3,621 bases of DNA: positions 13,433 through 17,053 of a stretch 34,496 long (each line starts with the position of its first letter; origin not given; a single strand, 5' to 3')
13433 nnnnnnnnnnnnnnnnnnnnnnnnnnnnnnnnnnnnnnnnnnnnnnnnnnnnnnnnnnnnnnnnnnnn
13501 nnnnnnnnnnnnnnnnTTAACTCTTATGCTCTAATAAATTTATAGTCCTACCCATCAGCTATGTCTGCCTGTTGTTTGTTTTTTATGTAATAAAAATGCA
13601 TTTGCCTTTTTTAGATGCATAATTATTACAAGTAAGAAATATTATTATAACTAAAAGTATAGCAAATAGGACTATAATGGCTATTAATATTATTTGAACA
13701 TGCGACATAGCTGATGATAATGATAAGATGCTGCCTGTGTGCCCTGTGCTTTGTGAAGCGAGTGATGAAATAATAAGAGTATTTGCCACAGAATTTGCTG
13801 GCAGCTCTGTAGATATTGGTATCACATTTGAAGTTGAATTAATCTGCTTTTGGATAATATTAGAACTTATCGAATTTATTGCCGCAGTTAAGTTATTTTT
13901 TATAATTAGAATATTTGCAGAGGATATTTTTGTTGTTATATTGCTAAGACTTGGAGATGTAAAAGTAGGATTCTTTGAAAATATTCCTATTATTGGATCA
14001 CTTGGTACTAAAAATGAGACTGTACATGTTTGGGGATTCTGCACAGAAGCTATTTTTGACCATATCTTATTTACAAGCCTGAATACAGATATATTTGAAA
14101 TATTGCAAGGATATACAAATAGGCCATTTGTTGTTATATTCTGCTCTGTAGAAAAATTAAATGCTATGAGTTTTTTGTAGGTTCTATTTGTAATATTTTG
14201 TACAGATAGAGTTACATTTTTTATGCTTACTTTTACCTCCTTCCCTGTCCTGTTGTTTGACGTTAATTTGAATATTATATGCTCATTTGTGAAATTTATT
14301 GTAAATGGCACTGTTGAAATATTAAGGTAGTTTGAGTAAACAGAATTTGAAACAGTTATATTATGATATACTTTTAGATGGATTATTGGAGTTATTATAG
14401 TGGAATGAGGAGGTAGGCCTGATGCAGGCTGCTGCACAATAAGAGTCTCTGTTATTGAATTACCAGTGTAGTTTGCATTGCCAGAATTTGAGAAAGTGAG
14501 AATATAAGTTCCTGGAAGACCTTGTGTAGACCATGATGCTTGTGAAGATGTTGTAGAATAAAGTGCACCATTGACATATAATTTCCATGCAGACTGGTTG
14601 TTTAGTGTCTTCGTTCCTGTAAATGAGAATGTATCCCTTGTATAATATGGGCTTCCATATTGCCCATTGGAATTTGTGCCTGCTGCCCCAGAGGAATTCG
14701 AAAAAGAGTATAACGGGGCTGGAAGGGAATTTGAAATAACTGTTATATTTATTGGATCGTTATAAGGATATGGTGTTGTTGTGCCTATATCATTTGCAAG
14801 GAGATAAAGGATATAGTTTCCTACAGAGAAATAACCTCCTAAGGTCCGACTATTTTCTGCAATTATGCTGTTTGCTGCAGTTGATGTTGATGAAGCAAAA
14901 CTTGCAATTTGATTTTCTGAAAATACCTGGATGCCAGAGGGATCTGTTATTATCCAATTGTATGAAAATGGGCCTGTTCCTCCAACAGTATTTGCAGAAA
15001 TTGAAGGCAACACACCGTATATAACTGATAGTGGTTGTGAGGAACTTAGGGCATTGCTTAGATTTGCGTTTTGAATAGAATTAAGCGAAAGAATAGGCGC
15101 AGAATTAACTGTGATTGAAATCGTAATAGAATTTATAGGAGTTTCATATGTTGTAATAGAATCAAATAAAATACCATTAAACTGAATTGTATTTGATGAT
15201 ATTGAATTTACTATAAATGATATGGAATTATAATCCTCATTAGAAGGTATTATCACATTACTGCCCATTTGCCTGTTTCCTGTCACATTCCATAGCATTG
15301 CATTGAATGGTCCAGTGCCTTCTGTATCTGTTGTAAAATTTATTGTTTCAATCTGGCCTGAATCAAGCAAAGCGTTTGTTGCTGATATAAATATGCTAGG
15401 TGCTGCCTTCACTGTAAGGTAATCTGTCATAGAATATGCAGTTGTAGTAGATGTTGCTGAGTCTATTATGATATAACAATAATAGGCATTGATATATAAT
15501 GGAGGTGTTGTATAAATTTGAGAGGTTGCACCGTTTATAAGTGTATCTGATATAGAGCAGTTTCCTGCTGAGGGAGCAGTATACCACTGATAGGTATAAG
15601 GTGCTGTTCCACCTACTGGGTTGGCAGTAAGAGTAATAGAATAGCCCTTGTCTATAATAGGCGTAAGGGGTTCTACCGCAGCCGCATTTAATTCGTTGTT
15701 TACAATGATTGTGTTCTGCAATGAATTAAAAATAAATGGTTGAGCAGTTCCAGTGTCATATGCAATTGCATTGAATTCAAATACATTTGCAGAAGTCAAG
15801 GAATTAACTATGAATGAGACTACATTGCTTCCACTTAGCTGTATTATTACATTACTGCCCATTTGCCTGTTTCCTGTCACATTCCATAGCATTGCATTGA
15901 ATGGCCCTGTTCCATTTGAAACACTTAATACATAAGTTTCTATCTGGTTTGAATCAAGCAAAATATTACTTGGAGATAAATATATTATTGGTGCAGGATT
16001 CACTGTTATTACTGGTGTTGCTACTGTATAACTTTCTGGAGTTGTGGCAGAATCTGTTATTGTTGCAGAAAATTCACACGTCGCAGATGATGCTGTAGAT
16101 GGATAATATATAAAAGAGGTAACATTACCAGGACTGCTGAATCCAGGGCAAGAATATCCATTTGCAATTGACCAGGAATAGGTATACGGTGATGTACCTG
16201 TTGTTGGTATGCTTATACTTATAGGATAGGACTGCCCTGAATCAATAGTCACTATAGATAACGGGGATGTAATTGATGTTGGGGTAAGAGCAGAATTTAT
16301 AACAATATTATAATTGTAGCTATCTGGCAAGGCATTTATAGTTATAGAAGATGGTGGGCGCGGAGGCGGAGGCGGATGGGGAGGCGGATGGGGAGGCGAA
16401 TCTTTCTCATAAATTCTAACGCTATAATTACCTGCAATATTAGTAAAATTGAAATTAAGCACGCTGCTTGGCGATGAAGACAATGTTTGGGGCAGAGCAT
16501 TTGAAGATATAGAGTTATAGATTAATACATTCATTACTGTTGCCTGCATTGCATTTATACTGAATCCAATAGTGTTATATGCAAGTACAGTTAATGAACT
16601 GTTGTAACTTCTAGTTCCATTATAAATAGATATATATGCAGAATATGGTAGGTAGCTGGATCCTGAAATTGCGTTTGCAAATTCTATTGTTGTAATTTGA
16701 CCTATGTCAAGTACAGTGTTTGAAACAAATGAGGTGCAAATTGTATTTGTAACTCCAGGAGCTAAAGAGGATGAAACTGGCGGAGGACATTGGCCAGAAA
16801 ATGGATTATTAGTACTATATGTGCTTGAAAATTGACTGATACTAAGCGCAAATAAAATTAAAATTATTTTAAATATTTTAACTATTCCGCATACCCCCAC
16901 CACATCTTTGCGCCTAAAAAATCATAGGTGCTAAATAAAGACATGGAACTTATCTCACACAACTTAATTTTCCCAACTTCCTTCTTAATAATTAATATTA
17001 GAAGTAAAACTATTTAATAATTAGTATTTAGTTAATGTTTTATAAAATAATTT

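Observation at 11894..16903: Divergent archaeosortase-like enzyme convergent with a giant glycoprotein-type surface protein whose C-terminal sorting signal fits no described class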

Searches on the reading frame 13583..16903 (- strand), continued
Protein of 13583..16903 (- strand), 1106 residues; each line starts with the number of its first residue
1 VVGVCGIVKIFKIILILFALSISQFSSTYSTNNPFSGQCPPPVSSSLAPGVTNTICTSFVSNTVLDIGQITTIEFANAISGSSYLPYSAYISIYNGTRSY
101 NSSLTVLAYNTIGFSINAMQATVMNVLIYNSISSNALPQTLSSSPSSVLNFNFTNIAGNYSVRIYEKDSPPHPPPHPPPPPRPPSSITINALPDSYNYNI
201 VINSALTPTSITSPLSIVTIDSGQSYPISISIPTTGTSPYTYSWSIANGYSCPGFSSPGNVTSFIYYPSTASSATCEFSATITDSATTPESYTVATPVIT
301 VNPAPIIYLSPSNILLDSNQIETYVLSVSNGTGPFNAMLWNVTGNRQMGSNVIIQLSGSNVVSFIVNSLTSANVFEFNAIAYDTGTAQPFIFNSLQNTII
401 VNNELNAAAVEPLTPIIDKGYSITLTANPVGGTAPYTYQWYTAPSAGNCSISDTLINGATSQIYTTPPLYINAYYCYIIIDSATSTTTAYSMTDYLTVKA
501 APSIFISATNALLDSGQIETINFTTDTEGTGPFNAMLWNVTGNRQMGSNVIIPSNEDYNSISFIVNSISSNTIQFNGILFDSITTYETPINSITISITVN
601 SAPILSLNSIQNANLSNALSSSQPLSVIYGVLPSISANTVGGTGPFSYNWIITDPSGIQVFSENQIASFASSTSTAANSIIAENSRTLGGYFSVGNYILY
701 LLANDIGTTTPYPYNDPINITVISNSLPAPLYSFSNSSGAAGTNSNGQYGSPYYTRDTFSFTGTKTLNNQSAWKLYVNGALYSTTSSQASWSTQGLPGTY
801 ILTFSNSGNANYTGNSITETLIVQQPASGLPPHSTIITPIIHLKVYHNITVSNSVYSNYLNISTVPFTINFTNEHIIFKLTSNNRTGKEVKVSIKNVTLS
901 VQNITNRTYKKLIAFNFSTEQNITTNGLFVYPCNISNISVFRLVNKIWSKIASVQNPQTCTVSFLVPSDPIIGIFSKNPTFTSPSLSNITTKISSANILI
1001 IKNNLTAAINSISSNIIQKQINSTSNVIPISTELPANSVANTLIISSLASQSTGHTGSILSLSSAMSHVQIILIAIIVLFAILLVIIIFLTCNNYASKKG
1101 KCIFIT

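Call 88: find_encoding_contigs(protein=P0088, flank=2000, max_places=6)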
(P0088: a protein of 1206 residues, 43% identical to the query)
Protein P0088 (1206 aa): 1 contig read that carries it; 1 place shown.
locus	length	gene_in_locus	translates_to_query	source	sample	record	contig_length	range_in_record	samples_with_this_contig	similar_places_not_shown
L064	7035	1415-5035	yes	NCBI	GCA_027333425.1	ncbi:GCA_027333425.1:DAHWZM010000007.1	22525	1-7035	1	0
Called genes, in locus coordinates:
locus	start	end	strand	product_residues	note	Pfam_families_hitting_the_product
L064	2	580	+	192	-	?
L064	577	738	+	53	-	-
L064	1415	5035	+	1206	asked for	-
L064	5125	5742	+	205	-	-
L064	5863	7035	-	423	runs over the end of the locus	PF02812:ELFV_dehydrog_N, PF00208:ELFV_dehydrog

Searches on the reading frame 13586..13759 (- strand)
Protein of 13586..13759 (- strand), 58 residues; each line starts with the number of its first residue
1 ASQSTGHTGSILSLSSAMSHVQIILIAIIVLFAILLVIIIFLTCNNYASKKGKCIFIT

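Call 81: search_protein_families(library=ncbifam, proteins=[window:13586-13759:-], max_evalue=10)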
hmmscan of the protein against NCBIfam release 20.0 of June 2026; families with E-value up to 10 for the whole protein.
seq(58 aa): 3 families
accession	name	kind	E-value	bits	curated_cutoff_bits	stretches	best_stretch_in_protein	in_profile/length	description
NF053815.1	teico_TcaA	equivalog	0.0055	15.6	550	1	21-50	49-78/463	membrane-associated protein TcaA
NF009776.0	PRK13275.1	equivalog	0.058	12.7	64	1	14-42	36-64/70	tetrahydromethanopterin S-methyltransferase subunit F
TIGR03927.1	T7SS_EssA_Firm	equivalog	0.33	10.8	32.45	1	15-42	117-144/151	type VII secretion protein EssA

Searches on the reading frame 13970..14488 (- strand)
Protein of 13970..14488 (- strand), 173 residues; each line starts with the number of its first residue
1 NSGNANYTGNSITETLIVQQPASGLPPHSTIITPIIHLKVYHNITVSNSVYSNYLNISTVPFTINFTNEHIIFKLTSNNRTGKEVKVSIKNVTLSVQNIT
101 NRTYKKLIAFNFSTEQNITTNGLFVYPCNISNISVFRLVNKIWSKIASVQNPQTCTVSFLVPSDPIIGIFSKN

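Call 44: search_protein_families(library=ncbifam, alignment_id=A2, max_evalue=1)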
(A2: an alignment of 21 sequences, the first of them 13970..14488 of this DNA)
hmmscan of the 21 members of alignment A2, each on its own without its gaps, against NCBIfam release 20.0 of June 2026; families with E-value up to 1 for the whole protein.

A. member 1, window:13970-14488:- (173 aa): 0 families

B. families by the number of members that match (of 21 scanned): 7 families
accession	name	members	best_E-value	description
NF037968.1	SemiSWEET_2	1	0.0019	SemiSWEET transporter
TIGR04210.1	bunya_NSm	1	0.015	bunyavirus nonstructural protein NSm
NF011895.0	PRK15368.1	1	0.073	SPI-2 type III secretion system protein SpiC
NF007544.0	PRK10159.1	1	0.082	phosphoporin PhoE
NF033506.0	PACE-CTERM-PROT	1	0.27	putative S-layer protein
TIGR01162.1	purE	1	0.71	5-(carboxyamino)imidazole ribonucleotide mutase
NF041766.1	choice_anch_U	1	0.77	choice-of-anchor U domain-containing protein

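Call 45: search_protein_families(library=pfam, alignment_id=A2, max_evalue=1)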
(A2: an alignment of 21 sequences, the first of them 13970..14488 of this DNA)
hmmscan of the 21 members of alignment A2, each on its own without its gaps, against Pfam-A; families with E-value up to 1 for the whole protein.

A. member 1, window:13970-14488:- (173 aa): 2 families
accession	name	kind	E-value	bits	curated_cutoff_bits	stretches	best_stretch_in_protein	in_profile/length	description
PF01298.24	TbpB_B_D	-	0.18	12.8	26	1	2-93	4-75/126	C-lobe and N-lobe beta barrels of Tf-binding protein B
PF22122.2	InlK_D2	-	0.41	11.4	26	1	59-128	28-94/112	Internalin K domain D2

B. families by the number of members that match (of 21 scanned): 11 families
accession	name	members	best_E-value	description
PF22122.2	InlK_D2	2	0.0028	Internalin K domain D2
PF17963.7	Big_9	1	0.0046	Bacterial Ig domain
PF04537.17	Herpes_UL55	1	0.0059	Herpesvirus UL55 protein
PF19709.4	DUF6206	1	0.056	Family of unknown function (DUF6206)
PF13753.12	SWM_repeat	1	0.075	Putative flagellar system-associated repeat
PF18390.7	GlgX_C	1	0.16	Glycogen debranching enzyme C-terminal domain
PF23766.1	Matrix_Pneumo_C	1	0.17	Pneumovirus matrix protein C-terminal domain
PF01298.24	TbpB_B_D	1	0.18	C-lobe and N-lobe beta barrels of Tf-binding protein B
PF03898.19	TNV_CP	1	0.27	Satellite tobacco necrosis virus coat protein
PF22210.2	VP17_central_barrel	1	0.32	Large MCP VP17 central beta-barrel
PF10676.14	gerPA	1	0.42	Spore germination protein gerPA/gerPF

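Call 53: find_homologous_proteins(query=A2, max_evalue=0.001)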
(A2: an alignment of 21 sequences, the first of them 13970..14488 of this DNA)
Query A2 (21 sequences) (173 aa, profile of the alignment): 1 proteins with E <= 0.001 among 1943 candidates.
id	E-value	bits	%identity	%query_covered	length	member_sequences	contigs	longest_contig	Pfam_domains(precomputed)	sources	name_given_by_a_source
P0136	3.0e-22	97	81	49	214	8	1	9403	-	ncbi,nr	ncbi:MAG: hypothetical protein M1124_00950, partial [Candidatus Marsarchaeota archaeon]|nr:hypotheti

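Call 59: predict_structure(alignment_id=A2)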
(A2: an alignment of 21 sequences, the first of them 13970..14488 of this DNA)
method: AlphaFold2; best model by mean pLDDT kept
length: 173 residues; sequences in the alignment: 21
mean_pLDDT: 83.6   pTM: 0.72
mean pLDDT of the five models: 83.6, 82.8, 79.6, 79.5, 74.3
residues with pLDDT >= 90: 105; 70-90: 34; 50-70: 19; < 50: 15
segments of 3 or more residues with pLDDT < 50: 1-14
pLDDT, mean of each block of 10 residues (from residue 1): 40 51 59 68 87 94 93 95 94 90 90 91 95 95 92 92 93 90
secondary structure, 60 per line:
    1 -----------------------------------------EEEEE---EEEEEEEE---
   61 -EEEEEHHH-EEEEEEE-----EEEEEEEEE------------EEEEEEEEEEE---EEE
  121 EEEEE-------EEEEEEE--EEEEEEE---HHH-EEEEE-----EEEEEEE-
elements in order: E42-46 E50-57 E62-66 E71-77 E83-91 E104-114 E118-125 E133-139 E142-148 E156-160 E166-172

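Call 61: fold_search(model_id=the predicted structure, library=pdb)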
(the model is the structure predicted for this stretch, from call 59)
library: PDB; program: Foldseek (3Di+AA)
matches with E <= 10: 684; with E <= 0.001: 0
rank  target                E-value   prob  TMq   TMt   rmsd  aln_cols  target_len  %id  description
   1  4d8o                  1.5e-02  1.00  0.44  0.18   5.6       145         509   10  Crystal Structure of the ankyrin-B ZU5-ZU5-UPA-DD tandem (released 2012-03-28)
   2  3u7v                  3.4e-02  0.69  0.27  0.13   7.1       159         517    9  The structure of a putative Beta-galactosidase from Caulobacter crescentus CB15. (released 2011-12-21)
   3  6m3q_E                6.5e-02  0.98  0.43  0.19   5.6       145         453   10  Crystal structure of AnkB/beta4-spectrin complex (released 2020-05-13)
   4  2x44                  1.7e-01  0.21  0.16  0.20  11.6       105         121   10  Structure of a strand-swapped dimeric form of CTLA-4 (released 2010-04-07)
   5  6m3r_E                1.9e-01  0.75  0.36  0.17   7.8       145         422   14  Crystal structure of AnkG/beta4-spectrin complex (released 2020-05-13)
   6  6svl_Q                1.9e-01  0.60  0.33  0.42   6.3       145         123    6  human Myeloid-derived growth factor (MYDGF) in complex with neutralizing Fab (released 2019-11-27)
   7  9r6v_A                2.1e-01  0.60  0.26  0.31   9.2       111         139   14  Crystal structure of the DOC domain of the E3 ligase HECTD3 (released 2026-01-28)
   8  9r8t                  2.1e-01  0.51  0.26  0.07   9.6       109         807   14  Cryo-EM structure of the E3 ligase HECTD3 (released 2026-01-28)
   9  7whn                  2.1e-01  0.03  0.10  0.03  28.4       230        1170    8  Opened spike of Bombyx mori cytoplasmic polyhedrosis virus (released 2022-02-02)
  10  5jaw_B                2.2e-01  0.38  0.28  0.13   7.1       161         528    8  Structure of a beta galactosidase with inhibitor (released 2017-05-10)
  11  3fw6                  2.3e-01  0.57  0.24  0.09  14.3       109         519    8  Crystal structure of CelM2, a bifunctional glucanase-xylanase protein from a metagenome library (released 2009-03-03)
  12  8zkk_O                2.3e-01  0.09  0.16  0.07  18.7       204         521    9  Portal-tail of Vibrio cholerae typing phage mature VP1 (released 2024-08-14)
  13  9r85_A                2.7e-01  0.57  0.28  0.08   9.1       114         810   16  Cryo-EM structure of the E3 ligase HECTD3 conjugated to ubiquitin (released 2026-01-28)
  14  6tbk_G                2.9e-01  0.21  0.24  0.11   9.0       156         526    8  Structure of a beta galactosidase with inhibitor (released 2020-08-19)
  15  9r94                  3.0e-01  0.47  0.23  0.06   7.6        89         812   15  Cryo-EM structure of the E3 ligase HECTD3 (released 2026-01-28)
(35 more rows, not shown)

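Call 75: search_protein_representatives(alignment_id=A2)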
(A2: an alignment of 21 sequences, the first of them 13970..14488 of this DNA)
Query: 21 sequences, 170 profile positions. Proteins with E-value up to 0.001 (for the whole library): 523; up to 1e-10: 469; up to 1e-30: 80. The best 150 are listed.
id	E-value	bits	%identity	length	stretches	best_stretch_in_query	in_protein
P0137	6.1e-48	179.2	-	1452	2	29-169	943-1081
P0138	1.9e-46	174.3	-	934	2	9-169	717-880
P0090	2.7e-45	170.5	-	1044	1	2-168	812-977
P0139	3.9e-43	163.5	-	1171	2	4-169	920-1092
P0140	3.6e-42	160.4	-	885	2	6-169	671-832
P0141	4.0e-42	160.2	-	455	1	5-169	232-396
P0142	9.5e-41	155.7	-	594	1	5-169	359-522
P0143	2.3e-40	154.5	-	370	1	8-169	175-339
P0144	4.1e-40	153.7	-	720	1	12-170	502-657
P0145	4.4e-40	153.6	-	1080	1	4-170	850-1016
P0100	1.1e-39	152.3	-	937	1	7-168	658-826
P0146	2.1e-39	151.4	-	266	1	2-169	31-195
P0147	2.5e-39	151.1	-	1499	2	10-168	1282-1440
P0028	2.8e-39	151.0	-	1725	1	3-168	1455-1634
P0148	4.1e-39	150.4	-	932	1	3-169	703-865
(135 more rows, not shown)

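Call 78: list_cluster_members(proteins=[P0137, P0138, P0139, P0140, P0141, P0142, P0144, P0145, P0147, P0148])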
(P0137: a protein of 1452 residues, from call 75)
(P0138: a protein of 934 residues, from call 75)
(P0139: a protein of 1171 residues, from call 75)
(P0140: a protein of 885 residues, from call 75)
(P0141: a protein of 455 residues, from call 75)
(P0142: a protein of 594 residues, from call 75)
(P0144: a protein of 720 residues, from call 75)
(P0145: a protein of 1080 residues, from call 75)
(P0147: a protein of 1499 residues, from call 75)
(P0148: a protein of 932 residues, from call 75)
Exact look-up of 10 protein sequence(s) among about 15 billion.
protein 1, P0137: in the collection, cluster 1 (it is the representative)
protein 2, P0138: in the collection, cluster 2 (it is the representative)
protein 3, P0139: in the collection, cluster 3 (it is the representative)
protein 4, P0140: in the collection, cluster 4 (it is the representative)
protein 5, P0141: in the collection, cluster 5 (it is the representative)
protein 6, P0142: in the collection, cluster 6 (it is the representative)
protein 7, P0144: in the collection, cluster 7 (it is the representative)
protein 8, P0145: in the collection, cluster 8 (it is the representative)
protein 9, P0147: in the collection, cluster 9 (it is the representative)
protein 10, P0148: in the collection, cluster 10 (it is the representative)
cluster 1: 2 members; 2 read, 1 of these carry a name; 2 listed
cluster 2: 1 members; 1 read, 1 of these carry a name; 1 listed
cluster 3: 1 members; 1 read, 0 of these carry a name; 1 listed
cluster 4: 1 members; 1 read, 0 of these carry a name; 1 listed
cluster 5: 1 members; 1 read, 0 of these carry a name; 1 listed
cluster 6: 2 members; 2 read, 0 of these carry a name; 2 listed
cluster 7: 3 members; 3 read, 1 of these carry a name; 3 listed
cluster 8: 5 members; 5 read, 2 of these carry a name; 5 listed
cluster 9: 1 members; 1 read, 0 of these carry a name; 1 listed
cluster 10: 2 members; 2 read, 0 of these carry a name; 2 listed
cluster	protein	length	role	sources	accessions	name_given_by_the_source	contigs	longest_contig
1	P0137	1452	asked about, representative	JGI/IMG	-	uncharacterized membrane protein YgcG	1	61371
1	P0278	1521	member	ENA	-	-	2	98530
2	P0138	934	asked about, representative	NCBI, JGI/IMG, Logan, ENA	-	hypothetical protein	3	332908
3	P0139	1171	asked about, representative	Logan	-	-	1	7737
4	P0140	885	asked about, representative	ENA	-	-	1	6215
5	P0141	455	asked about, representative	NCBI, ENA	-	-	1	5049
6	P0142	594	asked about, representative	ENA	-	-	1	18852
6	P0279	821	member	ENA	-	-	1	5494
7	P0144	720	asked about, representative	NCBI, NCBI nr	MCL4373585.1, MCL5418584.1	MAG: hypothetical protein M1360_01435 [Candidatus Marsarchaeota archaeon] | hypothetical protein [Candidatus Marsarchaeota archaeon]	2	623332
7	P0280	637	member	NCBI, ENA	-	-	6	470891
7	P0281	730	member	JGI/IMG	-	-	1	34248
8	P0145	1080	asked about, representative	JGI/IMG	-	YVTN family beta-propeller protein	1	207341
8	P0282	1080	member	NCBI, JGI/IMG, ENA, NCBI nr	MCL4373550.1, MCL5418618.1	MAG: YncE family protein [Candidatus Marsarchaeota archaeon] | YncE family protein [Candidatus Marsarchaeota archaeon]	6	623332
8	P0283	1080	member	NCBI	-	-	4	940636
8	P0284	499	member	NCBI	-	-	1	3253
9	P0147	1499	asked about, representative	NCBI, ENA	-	-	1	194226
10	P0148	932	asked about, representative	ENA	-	-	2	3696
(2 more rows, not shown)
